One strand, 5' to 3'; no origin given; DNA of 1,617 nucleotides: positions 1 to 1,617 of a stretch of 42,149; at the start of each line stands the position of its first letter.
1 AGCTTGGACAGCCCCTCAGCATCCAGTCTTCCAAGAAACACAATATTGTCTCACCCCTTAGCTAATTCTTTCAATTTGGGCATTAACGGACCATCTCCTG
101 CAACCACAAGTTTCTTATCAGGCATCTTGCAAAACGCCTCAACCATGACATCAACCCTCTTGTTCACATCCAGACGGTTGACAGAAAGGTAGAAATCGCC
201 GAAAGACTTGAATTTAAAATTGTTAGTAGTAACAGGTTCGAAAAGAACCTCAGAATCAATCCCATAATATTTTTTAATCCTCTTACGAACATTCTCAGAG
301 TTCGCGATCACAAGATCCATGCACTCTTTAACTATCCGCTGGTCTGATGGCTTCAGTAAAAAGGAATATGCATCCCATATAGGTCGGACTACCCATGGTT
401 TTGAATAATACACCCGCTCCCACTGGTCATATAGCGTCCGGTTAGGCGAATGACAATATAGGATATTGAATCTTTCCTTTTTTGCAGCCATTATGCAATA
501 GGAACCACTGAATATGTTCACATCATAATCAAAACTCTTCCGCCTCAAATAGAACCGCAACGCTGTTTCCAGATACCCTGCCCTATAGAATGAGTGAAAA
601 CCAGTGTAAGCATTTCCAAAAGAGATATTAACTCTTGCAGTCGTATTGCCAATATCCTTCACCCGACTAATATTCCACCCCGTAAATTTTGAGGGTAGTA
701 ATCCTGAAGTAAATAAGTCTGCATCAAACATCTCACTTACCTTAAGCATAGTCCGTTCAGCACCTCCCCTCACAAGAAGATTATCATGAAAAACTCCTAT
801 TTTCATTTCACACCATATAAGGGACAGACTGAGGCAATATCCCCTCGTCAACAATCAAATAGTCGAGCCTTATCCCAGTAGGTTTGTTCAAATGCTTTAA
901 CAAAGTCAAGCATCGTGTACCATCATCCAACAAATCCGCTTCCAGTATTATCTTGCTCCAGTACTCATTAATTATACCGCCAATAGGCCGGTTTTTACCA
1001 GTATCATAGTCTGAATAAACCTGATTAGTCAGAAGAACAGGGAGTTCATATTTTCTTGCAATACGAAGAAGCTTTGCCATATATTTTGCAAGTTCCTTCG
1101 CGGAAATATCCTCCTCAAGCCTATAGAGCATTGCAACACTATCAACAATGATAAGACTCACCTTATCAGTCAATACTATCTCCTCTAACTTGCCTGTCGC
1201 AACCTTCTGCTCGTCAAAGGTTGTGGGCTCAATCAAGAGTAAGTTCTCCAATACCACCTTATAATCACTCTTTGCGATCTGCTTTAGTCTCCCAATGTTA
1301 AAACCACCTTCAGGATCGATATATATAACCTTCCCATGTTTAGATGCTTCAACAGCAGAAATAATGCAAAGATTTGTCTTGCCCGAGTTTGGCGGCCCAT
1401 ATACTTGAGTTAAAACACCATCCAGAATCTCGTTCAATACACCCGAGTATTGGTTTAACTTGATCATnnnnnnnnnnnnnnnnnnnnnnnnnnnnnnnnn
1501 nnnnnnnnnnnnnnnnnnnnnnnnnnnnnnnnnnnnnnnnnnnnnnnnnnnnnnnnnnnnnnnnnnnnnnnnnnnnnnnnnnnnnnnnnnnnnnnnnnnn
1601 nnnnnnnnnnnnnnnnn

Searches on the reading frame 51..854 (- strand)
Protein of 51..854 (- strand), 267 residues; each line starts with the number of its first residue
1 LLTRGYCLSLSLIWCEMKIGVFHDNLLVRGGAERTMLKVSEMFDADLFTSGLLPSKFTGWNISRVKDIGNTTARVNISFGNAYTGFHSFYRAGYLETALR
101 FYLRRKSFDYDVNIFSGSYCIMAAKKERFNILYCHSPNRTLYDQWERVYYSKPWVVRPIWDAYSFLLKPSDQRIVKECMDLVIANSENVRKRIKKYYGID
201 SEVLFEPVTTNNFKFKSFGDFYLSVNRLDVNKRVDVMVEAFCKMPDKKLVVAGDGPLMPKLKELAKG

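Call 6: search_protein_families(library=pfam, proteins=[window:51-854:-], max_evalue=0.01)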
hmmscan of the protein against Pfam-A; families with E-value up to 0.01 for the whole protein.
window:51-854:- (267 aa): 3 families
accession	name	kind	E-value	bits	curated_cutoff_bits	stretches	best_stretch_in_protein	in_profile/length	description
PF13439.12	Glyco_transf_4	-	1.2e-05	25.9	28.5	1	86-201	51-156/170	Glycosyltransferase Family 4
PF00534.26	Glycos_transf_1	-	0.00026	21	26.4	1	220-266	16-67/172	Glycosyl transferases group 1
PF13692.12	Glyco_trans_1_4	-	0.0066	17.1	27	0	223-266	5-54/142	Glycosyl transferases group 1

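Call 48: search_protein_families(library=ncbifam, proteins=[window:51-854:-], max_evalue=0.001)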
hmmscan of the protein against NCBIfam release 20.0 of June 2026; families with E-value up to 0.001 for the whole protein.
window:51-854:- (267 aa): 1 family
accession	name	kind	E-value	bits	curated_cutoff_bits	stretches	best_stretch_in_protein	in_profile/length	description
NF050063.1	ProtGlycPglJ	equivalog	0.00018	20.9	500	1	175-265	141-241/363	N-acetylgalactosamine-N,N'-diacetylbacillosaminyl-diphospho-undecaprenol 4-alpha-N-acetylgalactosaminyltransferase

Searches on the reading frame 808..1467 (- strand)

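Call 6: search_protein_families(library=pfam, proteins=[window:808-1467:-], max_evalue=0.01)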
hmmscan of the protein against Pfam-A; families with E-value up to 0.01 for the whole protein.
window:808-1467:- (219 aa): 7 families
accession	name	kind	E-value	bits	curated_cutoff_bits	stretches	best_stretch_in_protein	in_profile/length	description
PF08423.17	Rad51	-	1.1e-19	71.1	22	1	16-173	25-205/244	Rad51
PF13481.12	AAA_25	-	3.1e-08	33.9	27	1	13-149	28-189/195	AAA domain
PF00154.27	RecA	-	3.3e-08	33.8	27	1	16-126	51-157/262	recA bacterial DNA recombination protein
PF01637.24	ATPase_2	-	2.2e-06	28.1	33.2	1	21-133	24-142/225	ATPase domain predominantly from Archaea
PF06745.19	ATPase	-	0.00033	20.5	26.6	1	88-171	105-181/231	KaiC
PF13479.12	AAA_24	-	0.0072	16.6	27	0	21-118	6-80/195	AAA domain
PF03796.21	DnaB_C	-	0.008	16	27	0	92-157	119-185/255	DnaB-like helicase C terminal domain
